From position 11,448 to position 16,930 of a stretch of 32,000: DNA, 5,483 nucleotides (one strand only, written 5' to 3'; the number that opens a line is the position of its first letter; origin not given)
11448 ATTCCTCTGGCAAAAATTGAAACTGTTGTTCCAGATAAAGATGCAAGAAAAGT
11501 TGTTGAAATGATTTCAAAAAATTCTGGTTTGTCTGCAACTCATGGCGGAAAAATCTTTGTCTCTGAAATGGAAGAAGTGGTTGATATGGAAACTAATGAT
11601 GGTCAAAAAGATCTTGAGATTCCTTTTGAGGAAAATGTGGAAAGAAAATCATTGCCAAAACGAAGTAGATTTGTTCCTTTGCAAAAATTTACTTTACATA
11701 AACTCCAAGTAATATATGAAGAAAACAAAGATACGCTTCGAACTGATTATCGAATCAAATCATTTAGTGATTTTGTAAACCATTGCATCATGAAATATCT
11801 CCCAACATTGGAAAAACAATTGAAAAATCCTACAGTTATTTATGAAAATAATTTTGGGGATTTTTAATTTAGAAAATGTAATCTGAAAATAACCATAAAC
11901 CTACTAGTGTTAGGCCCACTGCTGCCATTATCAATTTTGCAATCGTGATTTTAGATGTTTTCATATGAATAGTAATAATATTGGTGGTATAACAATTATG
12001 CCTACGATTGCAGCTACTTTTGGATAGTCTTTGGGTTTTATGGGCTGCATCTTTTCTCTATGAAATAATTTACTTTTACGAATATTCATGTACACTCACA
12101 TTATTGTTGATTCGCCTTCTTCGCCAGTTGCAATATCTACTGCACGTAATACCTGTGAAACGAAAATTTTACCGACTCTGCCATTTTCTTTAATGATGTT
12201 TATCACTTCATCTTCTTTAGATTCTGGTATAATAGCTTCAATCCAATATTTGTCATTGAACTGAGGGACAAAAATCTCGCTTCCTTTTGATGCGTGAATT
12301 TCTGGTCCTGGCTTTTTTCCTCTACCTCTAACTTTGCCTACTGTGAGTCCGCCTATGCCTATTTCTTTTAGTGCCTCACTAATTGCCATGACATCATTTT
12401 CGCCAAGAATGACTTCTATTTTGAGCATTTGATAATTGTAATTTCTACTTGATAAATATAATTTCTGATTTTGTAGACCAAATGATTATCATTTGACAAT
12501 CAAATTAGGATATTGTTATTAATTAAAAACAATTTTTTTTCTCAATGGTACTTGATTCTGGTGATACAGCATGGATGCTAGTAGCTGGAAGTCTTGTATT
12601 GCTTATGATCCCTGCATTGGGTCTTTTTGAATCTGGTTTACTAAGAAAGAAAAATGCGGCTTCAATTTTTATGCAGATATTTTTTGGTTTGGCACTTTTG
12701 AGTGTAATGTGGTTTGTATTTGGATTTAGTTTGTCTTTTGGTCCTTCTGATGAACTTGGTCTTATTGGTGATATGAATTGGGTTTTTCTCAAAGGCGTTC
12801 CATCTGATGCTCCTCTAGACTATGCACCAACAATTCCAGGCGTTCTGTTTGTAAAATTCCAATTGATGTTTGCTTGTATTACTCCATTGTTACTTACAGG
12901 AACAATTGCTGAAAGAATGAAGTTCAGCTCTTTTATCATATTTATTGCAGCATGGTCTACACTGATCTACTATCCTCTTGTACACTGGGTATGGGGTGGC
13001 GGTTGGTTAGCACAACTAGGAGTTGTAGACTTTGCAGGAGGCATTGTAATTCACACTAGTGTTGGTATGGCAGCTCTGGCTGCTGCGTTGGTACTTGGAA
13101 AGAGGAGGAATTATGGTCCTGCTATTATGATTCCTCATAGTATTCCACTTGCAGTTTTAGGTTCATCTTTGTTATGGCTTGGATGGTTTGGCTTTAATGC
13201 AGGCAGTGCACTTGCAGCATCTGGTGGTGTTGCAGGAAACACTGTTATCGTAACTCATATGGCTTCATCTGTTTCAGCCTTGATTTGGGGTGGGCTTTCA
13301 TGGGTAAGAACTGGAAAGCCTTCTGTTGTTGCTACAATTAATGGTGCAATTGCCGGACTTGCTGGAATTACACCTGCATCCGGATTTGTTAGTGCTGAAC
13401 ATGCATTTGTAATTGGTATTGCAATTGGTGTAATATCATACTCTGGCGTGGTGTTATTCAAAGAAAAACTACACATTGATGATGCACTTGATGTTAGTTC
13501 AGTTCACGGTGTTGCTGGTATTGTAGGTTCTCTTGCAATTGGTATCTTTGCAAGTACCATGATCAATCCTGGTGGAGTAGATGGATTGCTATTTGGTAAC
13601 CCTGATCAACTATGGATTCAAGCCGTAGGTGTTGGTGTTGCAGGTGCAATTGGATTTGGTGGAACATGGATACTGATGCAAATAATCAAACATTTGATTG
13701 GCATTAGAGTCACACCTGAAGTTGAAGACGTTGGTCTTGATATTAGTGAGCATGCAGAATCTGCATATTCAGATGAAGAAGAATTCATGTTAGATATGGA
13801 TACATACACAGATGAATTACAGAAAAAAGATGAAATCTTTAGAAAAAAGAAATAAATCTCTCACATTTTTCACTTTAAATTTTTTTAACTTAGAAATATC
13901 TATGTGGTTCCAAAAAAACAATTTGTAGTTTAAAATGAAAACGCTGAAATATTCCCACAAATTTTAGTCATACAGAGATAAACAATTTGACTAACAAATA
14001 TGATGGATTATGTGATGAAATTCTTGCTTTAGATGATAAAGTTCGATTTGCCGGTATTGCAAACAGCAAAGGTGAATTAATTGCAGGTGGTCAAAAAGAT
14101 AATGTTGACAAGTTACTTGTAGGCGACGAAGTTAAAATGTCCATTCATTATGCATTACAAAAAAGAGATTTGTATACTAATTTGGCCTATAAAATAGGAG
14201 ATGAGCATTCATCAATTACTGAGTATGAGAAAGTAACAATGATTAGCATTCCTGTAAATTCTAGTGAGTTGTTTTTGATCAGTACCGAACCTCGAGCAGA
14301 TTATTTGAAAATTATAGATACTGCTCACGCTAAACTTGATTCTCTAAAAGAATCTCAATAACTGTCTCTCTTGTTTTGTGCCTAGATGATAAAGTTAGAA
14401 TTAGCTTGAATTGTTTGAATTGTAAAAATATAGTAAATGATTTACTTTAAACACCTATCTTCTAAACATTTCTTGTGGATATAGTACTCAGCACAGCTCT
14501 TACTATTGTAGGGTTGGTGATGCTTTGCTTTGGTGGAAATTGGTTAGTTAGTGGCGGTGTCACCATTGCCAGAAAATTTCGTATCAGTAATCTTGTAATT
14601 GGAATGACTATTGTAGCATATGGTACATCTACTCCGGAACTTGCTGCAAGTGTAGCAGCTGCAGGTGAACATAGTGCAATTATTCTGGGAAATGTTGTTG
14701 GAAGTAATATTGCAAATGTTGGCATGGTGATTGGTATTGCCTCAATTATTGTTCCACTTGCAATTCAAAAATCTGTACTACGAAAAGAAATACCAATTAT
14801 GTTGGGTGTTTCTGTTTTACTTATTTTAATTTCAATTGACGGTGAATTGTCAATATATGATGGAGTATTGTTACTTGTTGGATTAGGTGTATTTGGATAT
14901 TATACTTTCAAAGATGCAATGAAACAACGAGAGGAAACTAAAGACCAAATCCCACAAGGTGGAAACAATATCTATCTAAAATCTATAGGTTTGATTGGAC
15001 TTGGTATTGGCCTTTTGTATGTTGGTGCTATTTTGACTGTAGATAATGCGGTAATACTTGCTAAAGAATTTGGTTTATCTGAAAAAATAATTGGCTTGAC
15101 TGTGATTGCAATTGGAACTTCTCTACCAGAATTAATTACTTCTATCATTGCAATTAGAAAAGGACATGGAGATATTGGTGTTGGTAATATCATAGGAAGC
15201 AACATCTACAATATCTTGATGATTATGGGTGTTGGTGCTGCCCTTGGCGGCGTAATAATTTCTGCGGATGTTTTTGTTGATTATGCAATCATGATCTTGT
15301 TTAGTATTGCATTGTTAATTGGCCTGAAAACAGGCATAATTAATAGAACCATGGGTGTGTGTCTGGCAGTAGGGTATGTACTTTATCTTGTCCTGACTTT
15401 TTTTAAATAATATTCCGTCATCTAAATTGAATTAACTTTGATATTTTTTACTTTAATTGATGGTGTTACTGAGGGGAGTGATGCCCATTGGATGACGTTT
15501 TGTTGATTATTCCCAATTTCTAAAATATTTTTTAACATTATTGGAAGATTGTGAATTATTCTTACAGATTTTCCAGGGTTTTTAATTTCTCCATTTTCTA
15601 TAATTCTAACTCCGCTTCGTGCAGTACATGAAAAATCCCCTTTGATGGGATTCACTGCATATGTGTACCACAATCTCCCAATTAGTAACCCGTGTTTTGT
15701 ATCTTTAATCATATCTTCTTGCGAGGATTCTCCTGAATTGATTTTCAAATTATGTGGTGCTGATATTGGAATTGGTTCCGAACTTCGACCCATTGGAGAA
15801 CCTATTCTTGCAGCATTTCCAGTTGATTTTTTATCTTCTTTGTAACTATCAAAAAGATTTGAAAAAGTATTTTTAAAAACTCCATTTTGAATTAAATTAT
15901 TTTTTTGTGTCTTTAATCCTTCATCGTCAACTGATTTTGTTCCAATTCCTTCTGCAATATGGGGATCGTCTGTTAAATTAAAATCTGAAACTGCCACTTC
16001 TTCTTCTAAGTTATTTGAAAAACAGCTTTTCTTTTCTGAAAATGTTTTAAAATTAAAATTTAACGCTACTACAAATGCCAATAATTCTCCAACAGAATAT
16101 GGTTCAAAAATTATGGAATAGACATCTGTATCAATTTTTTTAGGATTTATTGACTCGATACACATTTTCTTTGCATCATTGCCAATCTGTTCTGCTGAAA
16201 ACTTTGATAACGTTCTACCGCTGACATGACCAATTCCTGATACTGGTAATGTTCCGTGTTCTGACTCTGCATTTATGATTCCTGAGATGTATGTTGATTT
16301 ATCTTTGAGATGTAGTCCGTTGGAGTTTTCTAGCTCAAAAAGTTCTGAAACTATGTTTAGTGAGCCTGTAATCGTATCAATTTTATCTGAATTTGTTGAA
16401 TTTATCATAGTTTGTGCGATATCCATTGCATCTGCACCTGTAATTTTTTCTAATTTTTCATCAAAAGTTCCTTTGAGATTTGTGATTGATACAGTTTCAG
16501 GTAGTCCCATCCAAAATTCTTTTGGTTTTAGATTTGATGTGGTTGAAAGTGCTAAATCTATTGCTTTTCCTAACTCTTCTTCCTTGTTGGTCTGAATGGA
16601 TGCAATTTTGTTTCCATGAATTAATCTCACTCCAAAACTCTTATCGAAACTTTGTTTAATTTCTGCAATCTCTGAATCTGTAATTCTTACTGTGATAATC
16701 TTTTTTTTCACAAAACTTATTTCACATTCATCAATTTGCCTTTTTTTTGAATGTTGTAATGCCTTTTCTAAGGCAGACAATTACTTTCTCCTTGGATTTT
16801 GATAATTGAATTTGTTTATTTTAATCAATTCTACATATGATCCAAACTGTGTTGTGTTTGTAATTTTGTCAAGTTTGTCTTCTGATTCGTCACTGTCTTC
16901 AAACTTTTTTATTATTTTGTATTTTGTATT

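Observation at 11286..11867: PII-like sensor domain fused to a ribbon-helix-helix-like tail: a candidate one-component nitrogen/energy-responsive regulator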

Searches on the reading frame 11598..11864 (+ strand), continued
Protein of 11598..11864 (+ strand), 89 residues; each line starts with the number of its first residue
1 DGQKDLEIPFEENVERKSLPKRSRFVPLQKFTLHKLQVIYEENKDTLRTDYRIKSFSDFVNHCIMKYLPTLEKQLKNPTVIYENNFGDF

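Call 65: search_protein_families(library=phrogs, alignment_id=A1, max_evalue=10)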
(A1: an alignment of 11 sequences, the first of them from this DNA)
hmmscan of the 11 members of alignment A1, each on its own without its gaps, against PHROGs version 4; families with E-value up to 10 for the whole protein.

A. member 1, seq(73 aa): 0 families

B. families by the number of members that match (of 11 scanned): 13 families
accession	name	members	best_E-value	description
phrog_19795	-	1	0.013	-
phrog_2061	-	1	0.015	-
phrog_7821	-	1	0.043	virion structural protein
phrog_2503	-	1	0.079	-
phrog_14487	-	1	0.089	-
phrog_3385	-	1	0.099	-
phrog_38384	-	1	0.16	-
phrog_26589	-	1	0.19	-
phrog_27424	-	1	0.22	-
phrog_37849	-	1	0.23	-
phrog_4738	-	1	0.24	transcriptional repressor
phrog_36356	-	1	0.27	-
phrog_33757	-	1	0.32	-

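Call 69: find_related_loci(query=A1, collection=viral_contigs, flank=5000)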
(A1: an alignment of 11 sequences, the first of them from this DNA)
Query A1 (73 aa) in viral_contigs; peptide patterns used: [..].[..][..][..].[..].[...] (x = any residue, [..] = any of these).
33 stretches matched a pattern, but none encodes a relative of the query by tblastn (E <= 1e-3).

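Call 70: find_related_loci(query=A5, collection=metagenome_contigs, flank=4000)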
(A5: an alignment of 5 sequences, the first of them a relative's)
Query A5 (214 aa) in metagenome_contigs; peptide patterns used: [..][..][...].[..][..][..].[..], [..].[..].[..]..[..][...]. (x = any residue, [..] = any of these).
536 stretches matched a pattern; 222 encode a relative of the query (tblastn E <= 1e-3); the best 80 are kept; 80 distinct loci.
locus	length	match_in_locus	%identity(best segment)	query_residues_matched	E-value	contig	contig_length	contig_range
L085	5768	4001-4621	53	1-211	5e-56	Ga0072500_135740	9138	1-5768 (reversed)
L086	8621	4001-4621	53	1-211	5e-56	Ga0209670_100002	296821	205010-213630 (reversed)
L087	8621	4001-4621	53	1-211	5e-56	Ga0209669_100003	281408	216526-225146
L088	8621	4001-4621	53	1-211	5e-56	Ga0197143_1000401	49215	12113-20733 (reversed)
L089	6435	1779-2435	50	1-211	3e-55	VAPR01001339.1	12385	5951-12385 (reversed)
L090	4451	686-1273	50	1-211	3e-50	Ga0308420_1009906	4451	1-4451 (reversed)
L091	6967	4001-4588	50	1-211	3e-50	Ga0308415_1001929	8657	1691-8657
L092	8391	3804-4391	49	1-211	2e-49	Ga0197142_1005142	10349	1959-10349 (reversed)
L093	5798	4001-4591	49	1-211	2e-49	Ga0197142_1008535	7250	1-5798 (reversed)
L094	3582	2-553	39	1-208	8e-43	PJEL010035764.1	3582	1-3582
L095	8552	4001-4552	39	1-208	2e-42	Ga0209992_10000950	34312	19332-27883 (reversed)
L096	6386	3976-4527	39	1-208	1e-42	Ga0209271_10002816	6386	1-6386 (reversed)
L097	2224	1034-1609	39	1-208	6e-43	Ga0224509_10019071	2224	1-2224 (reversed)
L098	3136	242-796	39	1-208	2e-42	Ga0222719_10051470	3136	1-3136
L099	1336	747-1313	37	1-214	1e-43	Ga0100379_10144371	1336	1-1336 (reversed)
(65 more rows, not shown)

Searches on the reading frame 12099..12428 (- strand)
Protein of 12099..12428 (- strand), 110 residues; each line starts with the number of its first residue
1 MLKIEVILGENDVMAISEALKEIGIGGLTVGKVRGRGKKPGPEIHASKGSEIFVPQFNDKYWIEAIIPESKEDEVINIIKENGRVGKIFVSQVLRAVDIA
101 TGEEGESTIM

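Call 3: search_protein_families(library=pfam, proteins=[window:12099-12428:-], max_evalue=1)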
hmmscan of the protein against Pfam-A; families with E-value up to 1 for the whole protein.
window:12099-12428:- (110 aa): 2 families
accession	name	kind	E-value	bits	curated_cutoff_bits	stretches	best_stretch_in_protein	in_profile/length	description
PF00543.27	P-II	-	6.3e-15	55.8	25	1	1-103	1-102/102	Nitrogen regulatory protein P-II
PF14849.12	YidC_periplas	-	0.017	15.5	24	1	57-108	193-244/283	YidC periplasmic domain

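Call 4: search_protein_families(library=ncbifam, proteins=[window:12099-12428:-], max_evalue=1)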
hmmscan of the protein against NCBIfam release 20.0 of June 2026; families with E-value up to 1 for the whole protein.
window:12099-12428:- (110 aa): 3 families
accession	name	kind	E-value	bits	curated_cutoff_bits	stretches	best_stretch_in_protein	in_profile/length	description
NF008111.0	PRK10858.1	equivalog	1.3e-12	48.1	202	1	1-109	1-112/112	nitrogen regulatory protein P-II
NF007946.0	PRK10665.1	equivalog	3.7e-12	47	181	1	4-107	4-110/112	P-II family nitrogen regulator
NF002353.0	PRK01318.1-4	equivalog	0.048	12.3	365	1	57-106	270-320/596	membrane protein insertase YidC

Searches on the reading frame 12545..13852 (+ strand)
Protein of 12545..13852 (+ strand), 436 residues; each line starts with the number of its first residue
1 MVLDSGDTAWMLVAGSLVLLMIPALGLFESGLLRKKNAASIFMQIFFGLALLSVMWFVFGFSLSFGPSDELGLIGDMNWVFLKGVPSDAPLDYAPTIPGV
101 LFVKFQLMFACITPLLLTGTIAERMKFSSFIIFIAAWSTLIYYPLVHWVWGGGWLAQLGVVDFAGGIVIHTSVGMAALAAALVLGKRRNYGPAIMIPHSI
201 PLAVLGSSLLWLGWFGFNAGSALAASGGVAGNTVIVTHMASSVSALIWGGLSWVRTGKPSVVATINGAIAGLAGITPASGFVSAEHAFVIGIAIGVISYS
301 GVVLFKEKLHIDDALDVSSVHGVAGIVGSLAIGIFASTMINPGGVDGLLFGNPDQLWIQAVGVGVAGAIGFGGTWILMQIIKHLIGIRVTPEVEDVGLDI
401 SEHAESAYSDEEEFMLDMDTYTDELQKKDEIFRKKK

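Call 3: search_protein_families(library=pfam, proteins=[window:12545-13852:+], max_evalue=1)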
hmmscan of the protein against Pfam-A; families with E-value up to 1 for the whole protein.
window:12545-13852:+ (436 aa): 1 family
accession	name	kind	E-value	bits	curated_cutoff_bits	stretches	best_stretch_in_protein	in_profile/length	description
PF00909.26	Ammonium_transp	-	2.6e-115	385.8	23.2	1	9-408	1-399/399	Ammonium Transporter Family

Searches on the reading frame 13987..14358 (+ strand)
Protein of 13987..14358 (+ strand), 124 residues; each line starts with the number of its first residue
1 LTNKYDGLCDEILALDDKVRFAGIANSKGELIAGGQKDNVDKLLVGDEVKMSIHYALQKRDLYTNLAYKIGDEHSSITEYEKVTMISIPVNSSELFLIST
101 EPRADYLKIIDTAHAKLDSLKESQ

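Call 3: search_protein_families(library=pfam, proteins=[window:13987-14358:+], max_evalue=1)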
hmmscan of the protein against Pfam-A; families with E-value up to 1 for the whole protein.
window:13987-14358:+ (124 aa): 1 family
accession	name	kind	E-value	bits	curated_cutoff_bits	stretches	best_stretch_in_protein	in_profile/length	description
PF20364.3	DUF6659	-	3.3e-09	37.4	27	1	4-105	8-107/131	Family of unknown function (DUF6659)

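Call 4: search_protein_families(library=ncbifam, proteins=[window:13987-14358:+], max_evalue=1)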
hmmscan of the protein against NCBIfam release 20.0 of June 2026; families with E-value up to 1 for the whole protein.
window:13987-14358:+ (124 aa): 0 families

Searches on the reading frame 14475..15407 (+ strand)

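Call 81: search_protein_families(library=pfam, proteins=[window:14475-15407:+], max_evalue=0.001)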
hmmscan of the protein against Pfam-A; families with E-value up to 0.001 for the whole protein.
window:14475-15407:+ (311 aa): 1 family
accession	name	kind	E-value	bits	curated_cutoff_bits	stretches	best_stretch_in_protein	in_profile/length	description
PF01699.29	Na_Ca_ex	-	3.9e-54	183.2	24.9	2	170-309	2-150/151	Sodium/calcium exchanger protein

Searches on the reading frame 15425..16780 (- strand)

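Call 81: search_protein_families(library=pfam, proteins=[window:15425-16780:-], max_evalue=0.001)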
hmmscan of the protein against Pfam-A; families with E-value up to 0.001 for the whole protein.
window:15425-16780:- (452 aa): 2 families
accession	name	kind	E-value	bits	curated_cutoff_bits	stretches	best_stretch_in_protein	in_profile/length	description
PF19289.4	PmbA_TldD_3rd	-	1.3e-55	188.4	22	1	219-450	2-219/220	PmbA/TldA metallopeptidase C-terminal domain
PF01523.21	PmbA_TldD_1st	-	3.8e-08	33.8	20.9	1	19-79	1-63/65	PmbA/TldA metallopeptidase domain 1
